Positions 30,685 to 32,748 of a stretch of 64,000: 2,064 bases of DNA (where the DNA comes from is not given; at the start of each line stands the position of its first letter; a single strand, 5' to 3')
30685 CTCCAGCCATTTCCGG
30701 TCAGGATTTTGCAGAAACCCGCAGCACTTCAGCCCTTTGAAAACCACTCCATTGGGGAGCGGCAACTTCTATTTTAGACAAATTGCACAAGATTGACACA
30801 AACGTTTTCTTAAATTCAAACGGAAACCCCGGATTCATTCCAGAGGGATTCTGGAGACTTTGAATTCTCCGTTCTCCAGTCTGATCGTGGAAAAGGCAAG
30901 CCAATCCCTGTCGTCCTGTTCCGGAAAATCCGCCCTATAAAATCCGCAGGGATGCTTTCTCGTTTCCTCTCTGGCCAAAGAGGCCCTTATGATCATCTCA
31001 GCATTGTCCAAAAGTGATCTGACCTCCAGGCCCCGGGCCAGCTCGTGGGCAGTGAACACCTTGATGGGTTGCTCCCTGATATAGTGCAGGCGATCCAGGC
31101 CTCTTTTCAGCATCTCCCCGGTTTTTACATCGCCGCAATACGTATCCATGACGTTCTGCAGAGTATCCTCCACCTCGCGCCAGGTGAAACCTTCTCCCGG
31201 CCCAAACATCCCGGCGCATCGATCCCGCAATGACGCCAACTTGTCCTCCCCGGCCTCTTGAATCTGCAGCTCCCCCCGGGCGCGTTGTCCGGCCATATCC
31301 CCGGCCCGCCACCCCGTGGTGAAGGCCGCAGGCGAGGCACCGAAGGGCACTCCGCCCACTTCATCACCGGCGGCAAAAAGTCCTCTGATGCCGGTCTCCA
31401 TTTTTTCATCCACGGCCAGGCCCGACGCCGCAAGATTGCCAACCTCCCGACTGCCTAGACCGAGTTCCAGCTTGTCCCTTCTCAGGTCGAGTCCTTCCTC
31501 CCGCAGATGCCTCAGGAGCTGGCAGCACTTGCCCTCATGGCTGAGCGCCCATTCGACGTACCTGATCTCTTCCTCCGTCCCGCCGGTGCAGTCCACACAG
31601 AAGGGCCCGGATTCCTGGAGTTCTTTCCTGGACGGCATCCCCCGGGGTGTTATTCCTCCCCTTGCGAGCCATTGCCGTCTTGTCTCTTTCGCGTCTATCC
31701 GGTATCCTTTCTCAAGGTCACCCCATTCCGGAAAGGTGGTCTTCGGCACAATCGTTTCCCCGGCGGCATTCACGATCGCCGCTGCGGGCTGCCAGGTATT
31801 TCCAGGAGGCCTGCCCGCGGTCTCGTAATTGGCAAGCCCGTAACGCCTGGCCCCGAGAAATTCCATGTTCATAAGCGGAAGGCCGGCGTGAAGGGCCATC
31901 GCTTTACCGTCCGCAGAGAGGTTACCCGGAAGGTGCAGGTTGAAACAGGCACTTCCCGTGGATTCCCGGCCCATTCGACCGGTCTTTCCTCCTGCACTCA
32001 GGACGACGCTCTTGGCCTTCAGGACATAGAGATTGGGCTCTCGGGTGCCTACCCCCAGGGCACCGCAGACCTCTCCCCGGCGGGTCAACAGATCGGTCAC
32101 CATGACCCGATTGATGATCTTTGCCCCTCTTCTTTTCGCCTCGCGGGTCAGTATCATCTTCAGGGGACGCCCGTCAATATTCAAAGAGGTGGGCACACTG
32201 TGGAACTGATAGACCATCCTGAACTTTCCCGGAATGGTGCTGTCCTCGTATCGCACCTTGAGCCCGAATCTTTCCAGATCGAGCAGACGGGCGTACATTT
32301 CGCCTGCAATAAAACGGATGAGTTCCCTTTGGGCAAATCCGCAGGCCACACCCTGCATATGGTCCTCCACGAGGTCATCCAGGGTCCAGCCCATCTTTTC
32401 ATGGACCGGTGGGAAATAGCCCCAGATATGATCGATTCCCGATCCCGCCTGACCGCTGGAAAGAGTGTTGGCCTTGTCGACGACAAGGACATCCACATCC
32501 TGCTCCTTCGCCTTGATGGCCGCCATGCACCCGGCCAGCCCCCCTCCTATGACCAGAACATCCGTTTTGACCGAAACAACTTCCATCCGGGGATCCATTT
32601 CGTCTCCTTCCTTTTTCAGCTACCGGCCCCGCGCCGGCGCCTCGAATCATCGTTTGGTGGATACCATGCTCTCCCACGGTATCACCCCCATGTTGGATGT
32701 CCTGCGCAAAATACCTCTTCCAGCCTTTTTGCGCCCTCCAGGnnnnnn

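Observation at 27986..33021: Two diverged AprBA-like (ferredoxin then flavoprotein) pairs flanking a class II aldolase-fold gene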

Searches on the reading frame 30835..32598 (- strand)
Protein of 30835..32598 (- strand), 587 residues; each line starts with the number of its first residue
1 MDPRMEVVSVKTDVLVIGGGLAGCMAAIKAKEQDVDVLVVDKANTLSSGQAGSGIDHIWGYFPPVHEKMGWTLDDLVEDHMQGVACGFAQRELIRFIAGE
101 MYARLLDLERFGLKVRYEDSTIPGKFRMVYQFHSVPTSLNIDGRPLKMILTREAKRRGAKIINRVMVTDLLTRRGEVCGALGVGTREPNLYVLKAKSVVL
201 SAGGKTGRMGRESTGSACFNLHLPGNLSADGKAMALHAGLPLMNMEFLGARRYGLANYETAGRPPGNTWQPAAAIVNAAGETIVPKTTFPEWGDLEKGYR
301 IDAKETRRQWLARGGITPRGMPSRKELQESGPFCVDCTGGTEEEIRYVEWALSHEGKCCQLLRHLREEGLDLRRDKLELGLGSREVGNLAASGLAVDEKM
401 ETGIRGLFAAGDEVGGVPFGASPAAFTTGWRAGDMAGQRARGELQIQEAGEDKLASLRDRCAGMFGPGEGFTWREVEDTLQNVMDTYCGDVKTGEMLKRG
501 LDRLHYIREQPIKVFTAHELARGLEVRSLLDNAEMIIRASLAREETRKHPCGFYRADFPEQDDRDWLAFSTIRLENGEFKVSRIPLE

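Call 3: search_protein_families(library=pfam, proteins=[window:30835-32598:-], max_evalue=0.01)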
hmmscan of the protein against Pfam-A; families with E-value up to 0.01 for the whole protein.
window:30835-32598:- (587 aa): 11 families
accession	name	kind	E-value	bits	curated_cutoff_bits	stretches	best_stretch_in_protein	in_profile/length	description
PF00890.30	FAD_binding_2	-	8.7e-24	84.9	20.4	1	13-248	1-250/414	FAD binding domain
PF01266.30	DAO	-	2.1e-15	57.5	27.9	1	13-209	1-209/353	FAD dependent oxidoreductase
PF02910.25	Succ_DH_flav_C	-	1.4e-14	54.6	20.8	1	478-582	2-112/130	Fumarate reductase flavoprotein C-term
PF07992.20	Pyr_redox_2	-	8.2e-10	39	26.1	1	13-48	2-37/291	Pyridine nucleotide-disulphide oxidoreductase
PF03486.20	HI0933_like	-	1.6e-07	31.5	50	1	13-48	2-37/244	HI0933-like protein Rossmann domain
PF12831.13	FAD_oxidored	-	2.9e-07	30.6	27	1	13-46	1-34/416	FAD dependent oxidoreductase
PF13450.12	NAD_binding_8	-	3.3e-06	27.7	21.9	1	16-51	1-35/68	NAD(P)-binding Rossmann-like domain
PF01494.25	FAD_binding_3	-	0.00013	21.8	22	1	11-51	1-41/349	FAD binding domain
PF01134.28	GIDA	-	0.00029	20.5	22.1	1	13-40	1-28/391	Glucose inhibited division protein A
PF01946.23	Thi4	-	0.0014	18.4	26.2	0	10-54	16-61/235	Thi4 family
PF01262.27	AlaDh_PNT_C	-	0.0098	15.8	23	0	12-44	29-61/214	Alanine dehydrogenase/PNT, C-terminal domain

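Call 4: search_protein_families(library=ncbifam, proteins=[window:30835-32598:-], max_evalue=0.01)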
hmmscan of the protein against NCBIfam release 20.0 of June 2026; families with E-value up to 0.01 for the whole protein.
window:30835-32598:- (587 aa): 87 families (the best 25 are shown)
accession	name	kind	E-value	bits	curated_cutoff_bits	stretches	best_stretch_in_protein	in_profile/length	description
NF006131.0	PRK08275.1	equivalog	2.6e-71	240.7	587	2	5-249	4-242/577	fumarate reductase/succinate dehydrogenase flavoprotein subunit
NF005331.0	PRK06854.1-2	equivalog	3e-54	184.5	557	2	5-247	3-234/563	adenylyl-sulfate reductase subunit alpha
NF010374.0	PRK13800.1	equivalog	3.7e-43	147.9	1196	2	7-246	9-243/898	fumarate reductase/succinate dehydrogenase flavoprotein subunit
NF004900.0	PRK06263.1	equivalog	2e-36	125.7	718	2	9-248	5-231/546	fumarate reductase (CoM/CoB) subunit TfrA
TIGR02061.1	aprA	equivalog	1.5e-33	116.2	641.75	2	13-246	1-233/616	adenylyl-sulfate reductase subunit alpha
TIGR01812.1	sdhA_frdA_Gneg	subfamily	1.2e-31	109.9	567.3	2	13-248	1-224/568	succinate dehydrogenase or fumarate reductase, flavoprotein subunit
NF004724.0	PRK06069.1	subfamily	9e-28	96.8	826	2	396-586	363-565/577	succinate dehydrogenase/fumarate reductase flavoprotein subunit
NF004613.0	PRK05945.1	equivalog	3.3e-24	85.4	824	2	11-255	3-237/575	succinate dehydrogenase/fumarate reductase flavoprotein subunit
NF005867.0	PRK07804.1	equivalog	1e-22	80.1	639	2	10-248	17-245/548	L-aspartate oxidase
TIGR00551.1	nadB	equivalog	1.1e-22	80.5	452.75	2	11-248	2-222/489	L-aspartate oxidase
TIGR01816.1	sdhA_forward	equivalog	2.4e-22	78.8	727.35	2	11-256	2-241/584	succinate dehydrogenase flavoprotein subunit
NF005866.0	PRK07803.1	equivalog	3e-22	78.6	819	2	391-569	391-578/631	fumarate reductase/succinate dehydrogenase flavoprotein subunit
TIGR01176.1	fum_red_Fp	equivalog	1.1e-21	77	932.7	2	388-576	354-556/580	fumarate reductase (quinol) flavoprotein subunit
NF006686.0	PRK09231.1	equivalog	4.1e-20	71.8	854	2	389-572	357-554/598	fumarate reductase (quinol) flavoprotein subunit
NF006567.0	PRK09077.1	equivalog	1.1e-15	56.9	629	2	392-563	354-523/537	L-aspartate oxidase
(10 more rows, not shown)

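Call 9: search_solved_structures(query=window:30835-32598:-, max_evalue=0.00001)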
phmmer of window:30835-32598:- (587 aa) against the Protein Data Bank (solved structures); distinct sequences matched with E-value up to 0.00001: 20.
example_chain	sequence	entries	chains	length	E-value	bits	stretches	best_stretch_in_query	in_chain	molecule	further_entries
8a8o_A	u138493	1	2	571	8.8e-42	146.7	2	5-250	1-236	Alpha-subunit of the PAPS reductase from Methanothermococcus thermolithotrophicus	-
2fja_A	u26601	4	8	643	2.5e-28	102.2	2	9-246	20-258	adenylylsulfate reductase, subunit A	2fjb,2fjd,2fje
1jnr_A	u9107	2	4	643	3.8e-28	101.6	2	9-246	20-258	adenylylsulfate reductase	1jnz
3p4p_A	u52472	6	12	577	3.4e-13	52.3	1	384-567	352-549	Fumarate reductase flavoprotein subunit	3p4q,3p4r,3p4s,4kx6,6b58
5vpn_A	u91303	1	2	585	3.6e-13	52.2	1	384-567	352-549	Fumarate reductase flavoprotein subunit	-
1kf6_A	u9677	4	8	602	4e-13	52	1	384-567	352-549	FUMARATE REDUCTASE FLAVOPROTEIN | Fumarate reductase flavoprotein subunit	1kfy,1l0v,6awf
2b76_A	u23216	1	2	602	4.3e-13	51.9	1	384-567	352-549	Fumarate reductase flavoprotein subunit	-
3cir_A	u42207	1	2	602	5.6e-13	51.5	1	384-567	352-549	Fumarate reductase flavoprotein subunit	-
7d6v_A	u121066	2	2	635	3.5e-10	42.3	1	12-567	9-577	Succinate dehydrogenase subunit A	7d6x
3gyx_A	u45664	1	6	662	8.9e-09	37.7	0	7-225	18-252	Adenylylsulfate Reductase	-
6lum_A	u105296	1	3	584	2.1e-08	36.4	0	475-574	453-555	Succinate dehydrogenase subunit A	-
8b6g_CA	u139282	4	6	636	2.6e-08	36.1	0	448-571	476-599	Succinate dehydrogenase [ubiquinone] flavoprotein subunit, mitochondrial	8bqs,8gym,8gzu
1chu_A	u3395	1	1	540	1.6e-07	33.5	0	392-560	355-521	PROTEIN (L-ASPARTATE OXIDASE)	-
1knp_A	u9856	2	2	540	1.7e-07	33.4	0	392-560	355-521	L-aspartate oxidase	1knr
9qdl_A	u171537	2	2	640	3.4e-07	32.5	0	4-255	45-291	Succinate dehydrogenase [ubiquinone] flavoprotein subunit, mitochondrial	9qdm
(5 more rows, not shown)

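Call 12: find_homologous_proteins(query=window:30835-32598:-, max_evalue=1e-10)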
Query window:30835-32598:- (587 aa): 927 proteins with E <= 1e-10 among 8000 candidates; the best 120 are listed.
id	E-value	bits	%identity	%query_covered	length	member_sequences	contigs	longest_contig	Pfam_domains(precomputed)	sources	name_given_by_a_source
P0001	0.0e+0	1351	100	100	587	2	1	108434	PF01266.31,PF13450.13,PF00890.31,PF07992.21,PF03486.21,PF02910.26,PF12831.14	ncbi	ncbi:MAG: FAD-dependent oxidoreductase [Desulfatiglandales bacterium]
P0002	0.0e+0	1101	80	99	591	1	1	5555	PF01266.31,PF00890.31,PF07992.21,PF03486.21,PF02910.26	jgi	jgi:succinate dehydrogenase/fumarate reductase flavoprotein subunit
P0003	0.0e+0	1069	78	99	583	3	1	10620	PF01266.31,PF00890.31,PF07992.21,PF02910.26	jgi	jgi:succinate dehydrogenase/fumarate reductase flavoprotein subunit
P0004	0.0e+0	1068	77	100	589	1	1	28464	PF01266.31,PF13450.13,PF00890.31,PF07992.21,PF03486.21,PF02910.26,PF12831.14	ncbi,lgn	-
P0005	0.0e+0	1016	74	100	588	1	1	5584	PF01266.31,PF13450.13,PF00890.31,PF07992.21,PF03486.21,PF02910.26,PF01134.29,PF12831.14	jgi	jgi:succinate dehydrogenase/fumarate reductase flavoprotein subunit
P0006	0.0e+0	1010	74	99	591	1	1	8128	PF01266.31,PF13450.13,PF00890.31,PF07992.21,PF03486.21,PF02910.26,PF12831.14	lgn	-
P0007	1.0e-297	1007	74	100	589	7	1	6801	PF01266.31,PF13450.13,PF00890.31,PF07992.21,PF03486.21,PF02910.26,PF12831.14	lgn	-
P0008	8.4e-297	1004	74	100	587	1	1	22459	PF01266.31,PF00890.31,PF07992.21,PF03486.21,PF02910.26,PF12831.14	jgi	jgi:succinate dehydrogenase/fumarate reductase flavoprotein subunit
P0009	5.7e-289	978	71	100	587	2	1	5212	PF01266.31,PF13450.13,PF00890.31,PF07992.21,PF03486.21,PF02910.26,PF01494.26,PF12831.14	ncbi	ncbi:MAG: FAD-dependent oxidoreductase [Pseudomonadota bacterium]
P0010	2.1e-288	976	71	100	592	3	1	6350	PF01266.31,PF00890.31,PF07992.21,PF03486.21,PF02910.26,PF01134.29,PF12831.14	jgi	jgi:succinate dehydrogenase/fumarate reductase flavoprotein subunit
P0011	1.7e-286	970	70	100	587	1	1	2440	PF01266.31,PF13450.13,PF00890.31,PF07992.21,PF03486.21,PF02910.26,PF01494.26,PF12831.14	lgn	-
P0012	7.8e-285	964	70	100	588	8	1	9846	PF01266.31,PF00890.31,PF07992.21,PF02910.26,PF12831.14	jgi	-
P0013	1.8e-284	963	70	100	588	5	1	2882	PF01266.31,PF00890.31,PF07992.21,PF02910.26,PF12831.14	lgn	-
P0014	1.6e-281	953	91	78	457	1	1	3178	PF01946.24,PF01266.31,PF13450.13,PF00890.31,PF07992.21,PF03486.21,PF01134.29,PF12831.14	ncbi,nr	ncbi:MAG: FAD-dependent oxidoreductase, partial [Deltaproteobacteria bacterium]|nr:FAD-dependent oxi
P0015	3.2e-281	952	69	100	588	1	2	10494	PF01266.31,PF00890.31,PF07992.21,PF03486.21,PF02910.26,PF12831.14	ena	-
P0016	3.9e-281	952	70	100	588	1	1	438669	PF01266.31,PF00890.31,PF07992.21,PF03486.21,PF02910.26,PF12831.14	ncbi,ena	-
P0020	1.1e-272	924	68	99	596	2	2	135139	PF01266.31,PF00890.31,PF07992.21,PF03486.21,PF02910.26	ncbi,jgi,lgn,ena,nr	ncbi:MAG: FAD-dependent oxidoreductase [Syntrophales bacterium]|jgi:succinate dehydrogenase/fumarate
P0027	5.4e-246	836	62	100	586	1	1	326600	PF01266.31,PF13450.13,PF00890.31,PF07992.21,PF03486.21,PF02910.26,PF01494.26,PF12831.14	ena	-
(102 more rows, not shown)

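Call 14: find_encoding_contigs(protein=P0020, flank=10000, max_places=2)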
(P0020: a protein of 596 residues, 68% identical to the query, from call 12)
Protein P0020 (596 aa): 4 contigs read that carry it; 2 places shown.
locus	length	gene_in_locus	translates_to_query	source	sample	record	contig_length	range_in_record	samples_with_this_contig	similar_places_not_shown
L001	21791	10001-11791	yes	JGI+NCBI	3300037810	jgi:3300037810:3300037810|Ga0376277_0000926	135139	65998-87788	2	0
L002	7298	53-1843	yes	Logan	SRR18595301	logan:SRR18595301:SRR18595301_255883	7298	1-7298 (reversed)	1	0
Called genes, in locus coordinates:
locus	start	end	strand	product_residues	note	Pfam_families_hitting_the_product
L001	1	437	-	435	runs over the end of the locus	PF06808:DctM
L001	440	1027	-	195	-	PF04290:DctQ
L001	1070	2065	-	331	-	PF03480:DctP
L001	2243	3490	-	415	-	PF01208:URO-D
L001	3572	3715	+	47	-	-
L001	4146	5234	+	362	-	-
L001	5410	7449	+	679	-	PF01970:TctA, PF07331:TctB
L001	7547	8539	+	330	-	-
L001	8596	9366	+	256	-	PF00596:Aldolase_II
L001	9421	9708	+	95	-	PF13183:Fer4_8 (faint), PF14697:Fer4_21 (weak), PF25160:LdpA_Fe-S-bd (faint), PF12837:Fer4_6 (weak), PF13187:Fer4_9, PF13237:Fer4_10 (weak), PF00037:Fer4 (weak), PF12838:Fer4_7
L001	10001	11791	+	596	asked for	PF00890:FAD_binding_2, PF01266:DAO, PF03486:HI0933_like (faint), PF07992:Pyr_redox_2 (faint), PF02910:Succ_DH_flav_C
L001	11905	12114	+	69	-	PF00037:Fer4 (weak), PF13237:Fer4_10, PF14697:Fer4_21, PF12837:Fer4_6 (faint), PF12838:Fer4_7, PF13187:Fer4_9, PF13484:Fer4_16 (faint)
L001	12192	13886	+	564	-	PF00890:FAD_binding_2, PF01266:DAO, PF03486:HI0933_like (faint), PF07992:Pyr_redox_2 (faint), PF12831:FAD_oxidored, PF02910:Succ_DH_flav_C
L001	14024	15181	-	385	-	PF26233:NicX (faint)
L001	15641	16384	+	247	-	PF00392:GntR, PF07729:FCD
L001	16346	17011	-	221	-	PF02581:TMP-TENI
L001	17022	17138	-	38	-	-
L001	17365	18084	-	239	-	PF00111:Fer2, PF13510:Fer2_4, PF14697:Fer4_21 (weak), PF12838:Fer4_7 (weak)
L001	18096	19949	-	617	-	PF01257:2Fe-2S_thioredx (weak), PF01512:Complex1_51K, PF10589:NADH_4Fe-4S, PF00037:Fer4 (weak), PF12837:Fer4_6 (weak), PF12838:Fer4_7 (weak), PF13237:Fer4_10, PF00037:Fer4, +3 more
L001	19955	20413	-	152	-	PF01257:2Fe-2S_thioredx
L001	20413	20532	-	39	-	-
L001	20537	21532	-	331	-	PF02775:TPP_enzyme_C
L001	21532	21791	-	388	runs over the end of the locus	PF01855:POR_N, PF02780:Transketolase_C, PF17147:PFOR_II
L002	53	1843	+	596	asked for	PF00890:FAD_binding_2, PF01266:DAO, PF03486:HI0933_like (faint), PF07992:Pyr_redox_2 (faint), PF02910:Succ_DH_flav_C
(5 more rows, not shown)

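Call 15: find_encoding_contigs(protein=P0016, flank=10000, max_places=2)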
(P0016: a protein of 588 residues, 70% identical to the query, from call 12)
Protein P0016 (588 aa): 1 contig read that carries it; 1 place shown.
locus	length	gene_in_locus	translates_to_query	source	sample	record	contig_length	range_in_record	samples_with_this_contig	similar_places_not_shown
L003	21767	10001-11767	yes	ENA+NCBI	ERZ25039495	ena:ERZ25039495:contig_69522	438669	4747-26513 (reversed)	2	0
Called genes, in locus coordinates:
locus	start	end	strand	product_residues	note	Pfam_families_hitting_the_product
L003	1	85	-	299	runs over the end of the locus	PF00483:NTP_transferase, PF12804:NTP_transf_3, PF25084:LbH_EIF2B, PF25087:GMPPB_C (weak)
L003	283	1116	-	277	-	PF00248:Aldo_ket_red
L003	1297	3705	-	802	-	PF07690:MFS_1 (faint), PF01564:Spermine_synth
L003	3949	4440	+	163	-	PF00072:Response_reg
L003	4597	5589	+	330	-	-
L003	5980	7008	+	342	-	PF16868:NMT1_3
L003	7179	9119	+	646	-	PF06808:DctM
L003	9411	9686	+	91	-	PF13183:Fer4_8 (faint), PF14697:Fer4_21 (faint), PF25160:LdpA_Fe-S-bd (faint), PF12837:Fer4_6 (weak), PF13237:Fer4_10, PF00037:Fer4 (weak), PF12838:Fer4_7, PF13187:Fer4_9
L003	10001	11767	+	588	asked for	PF00890:FAD_binding_2, PF01266:DAO, PF03486:HI0933_like (faint), PF07992:Pyr_redox_2 (faint), PF12831:FAD_oxidored, PF02910:Succ_DH_flav_C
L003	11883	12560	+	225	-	PF00596:Aldolase_II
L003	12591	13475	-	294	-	PF00892:EamA, PF03151:TPT (faint), PF00892:EamA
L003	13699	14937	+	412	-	PF00890:FAD_binding_2, PF01266:DAO (weak), PF07992:Pyr_redox_2 (faint), PF12831:FAD_oxidored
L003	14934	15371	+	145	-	PF02910:Succ_DH_flav_C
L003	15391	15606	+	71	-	PF00037:Fer4 (faint), PF12797:Fer4_2 (faint), PF13237:Fer4_10 (weak), PF14697:Fer4_21, PF12800:Fer4_4 (faint), PF12838:Fer4_7, PF13187:Fer4_9 (weak)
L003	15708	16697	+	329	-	PF03401:TctC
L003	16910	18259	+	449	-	PF01970:TctA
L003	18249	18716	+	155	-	PF07331:TctB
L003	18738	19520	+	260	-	PF00596:Aldolase_II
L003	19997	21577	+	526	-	PF00890:FAD_binding_2, PF01266:DAO, PF03486:HI0933_like (faint), PF07992:Pyr_redox_2 (weak), PF12831:FAD_oxidored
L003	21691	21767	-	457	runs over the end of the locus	PF07690:MFS_1, PF00083:Sugar_tr (weak), PF07690:MFS_1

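Call 16: find_encoding_contigs(protein=P0027, flank=10000, max_places=2)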
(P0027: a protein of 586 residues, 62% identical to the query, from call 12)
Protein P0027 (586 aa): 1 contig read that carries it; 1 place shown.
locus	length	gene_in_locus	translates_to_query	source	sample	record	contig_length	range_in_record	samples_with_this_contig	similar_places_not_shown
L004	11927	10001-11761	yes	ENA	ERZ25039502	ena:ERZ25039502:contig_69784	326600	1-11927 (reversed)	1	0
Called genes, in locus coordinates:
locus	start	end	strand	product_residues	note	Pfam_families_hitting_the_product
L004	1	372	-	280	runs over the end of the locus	PF20434:BD-FAE (faint), PF00561:Abhydrolase_1, PF12146:Hydrolase_4, PF12697:Abhydrolase_6 (weak), PF00326:Peptidase_S9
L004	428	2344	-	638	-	PF25225:DUF7843, PF13387:Lnb_N, PF25222:DUF7840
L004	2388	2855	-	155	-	PF11220:DUF3015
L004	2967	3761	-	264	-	PF09339:HTH_IclR, PF01614:IclR_C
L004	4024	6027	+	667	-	PF00890:FAD_binding_2, PF01134:GIDA (faint), PF01266:DAO, PF07992:Pyr_redox_2 (faint), PF12831:FAD_oxidored (weak), PF02910:Succ_DH_flav_C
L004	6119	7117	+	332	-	PF03401:TctC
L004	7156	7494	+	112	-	PF00037:Fer4 (faint), PF13237:Fer4_10 (weak), PF14697:Fer4_21 (weak), PF12838:Fer4_7, PF13187:Fer4_9 (weak)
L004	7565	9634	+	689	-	PF01970:TctA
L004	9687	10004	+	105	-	PF00037:Fer4 (faint), PF12838:Fer4_7 (weak)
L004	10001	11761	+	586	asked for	PF00890:FAD_binding_2, PF01266:DAO, PF01494:FAD_binding_3 (weak), PF03486:HI0933_like (faint), PF07992:Pyr_redox_2 (faint), PF12831:FAD_oxidored, PF13450:NAD_binding_8 (weak), PF02910:Succ_DH_flav_C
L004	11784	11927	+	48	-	?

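Call 21: find_related_loci(query=A1, collection=genome_contigs, flank=10000)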
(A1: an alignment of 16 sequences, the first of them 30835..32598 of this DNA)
Query A1 (587 aa) in genome_contigs; peptide patterns used: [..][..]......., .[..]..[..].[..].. (x = any residue, [..] = any of these).
600 stretches matched a pattern (row limit reached: there are more); 64 encode a relative of the query (tblastn E <= 1e-3); 64 distinct loci.
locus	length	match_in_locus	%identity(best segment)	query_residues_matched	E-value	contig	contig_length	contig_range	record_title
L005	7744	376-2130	52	1-587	0e+0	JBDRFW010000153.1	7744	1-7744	MAG: Chloroflexota bacterium isolate MEGAHIT-group-1.392 k141_8414701, whole genome shotgun sequence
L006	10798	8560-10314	49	1-587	0e+0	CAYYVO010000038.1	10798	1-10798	MAG TPA_asm: uncultured Dehalococcoidaceae bacterium isolate SRP068000_co4_481 genome assembly, contig: NODE_9263_length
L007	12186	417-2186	47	1-587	2e-179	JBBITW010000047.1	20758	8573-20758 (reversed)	MAG: Deltaproteobacteria bacterium isolate RSS170216_bin_405 NODE_2854_length_20758_cov_5.631261, whole genome shotgun s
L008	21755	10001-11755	49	7-587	2e-175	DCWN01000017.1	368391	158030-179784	MAG TPA_asm: Acidobacteria bacterium UBA2161 UBA2161_contig_2730, whole genome shotgun sequence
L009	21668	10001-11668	39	6-577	6e-124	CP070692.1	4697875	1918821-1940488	MAG: Deltaproteobacteria bacterium isolate bin617 chromosome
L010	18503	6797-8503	38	4-583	9e-118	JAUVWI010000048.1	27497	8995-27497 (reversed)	MAG: Spirochaetales bacterium isolate CSMAG_1186 CSMAG_1186_k127_1688956_length_27497_cov_21.0207, whole genome shotgun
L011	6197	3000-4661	37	4-575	2e-115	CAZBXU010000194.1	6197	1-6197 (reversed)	MAG TPA_asm: uncultured Spirochaetaceae bacterium isolate SRP214966_co5_300 genome assembly, contig: NODE_14191_length_6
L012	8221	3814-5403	36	4-562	7e-83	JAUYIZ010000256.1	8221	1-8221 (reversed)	MAG: Desulfobacterales bacterium isolate C24_metabat.bin.116_sub C24_k141_365292, whole genome shotgun sequence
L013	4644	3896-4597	48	13-248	4e-67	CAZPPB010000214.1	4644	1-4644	MAG TPA_asm: uncultured Spirochaetaceae bacterium isolate binchicken_co129_744 genome assembly, contig: NODE_67808_lengt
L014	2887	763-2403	29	10-581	9e-42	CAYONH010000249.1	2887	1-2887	MAG TPA_asm: uncultured Candidatus Bathyarchaeia archaeon isolate SRP068000_co4_41 genome assembly, contig: NODE_86964_l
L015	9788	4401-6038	26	4-586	4e-37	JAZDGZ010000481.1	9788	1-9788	MAG: Pseudomonadota bacterium isolate MEGAHIT-group-0.292 k141_17384446, whole genome shotgun sequence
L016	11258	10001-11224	33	12-441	2e-35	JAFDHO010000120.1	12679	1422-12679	MAG: Deltaproteobacteria bacterium isolate Meg22_1214_Bin_272 Meg22_1214_Bin_272_scaffold_17973, whole genome shotgun se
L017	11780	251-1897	26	10-587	2e-33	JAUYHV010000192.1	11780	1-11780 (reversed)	MAG: Dehalococcoidia bacterium isolate C24_maxbin.178 C24_k141_74866, whole genome shotgun sequence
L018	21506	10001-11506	28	10-573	5e-32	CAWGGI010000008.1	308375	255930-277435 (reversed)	MAG: uncultured Actinomycetota bacterium isolate MFD02979.bin.2.61 genome assembly, contig: contig_32297, whole genome s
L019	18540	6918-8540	29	11-583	1e-45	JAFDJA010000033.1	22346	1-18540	MAG: Deltaproteobacteria bacterium isolate Meg22_24_Bin_118 Meg22_24_Bin_118_scaffold_1462, whole genome shotgun sequenc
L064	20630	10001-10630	28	10-247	6e-6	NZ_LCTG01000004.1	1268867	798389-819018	Gluconobacter oxydans strain NL71 Scaffold1_4, whole genome shotgun sequence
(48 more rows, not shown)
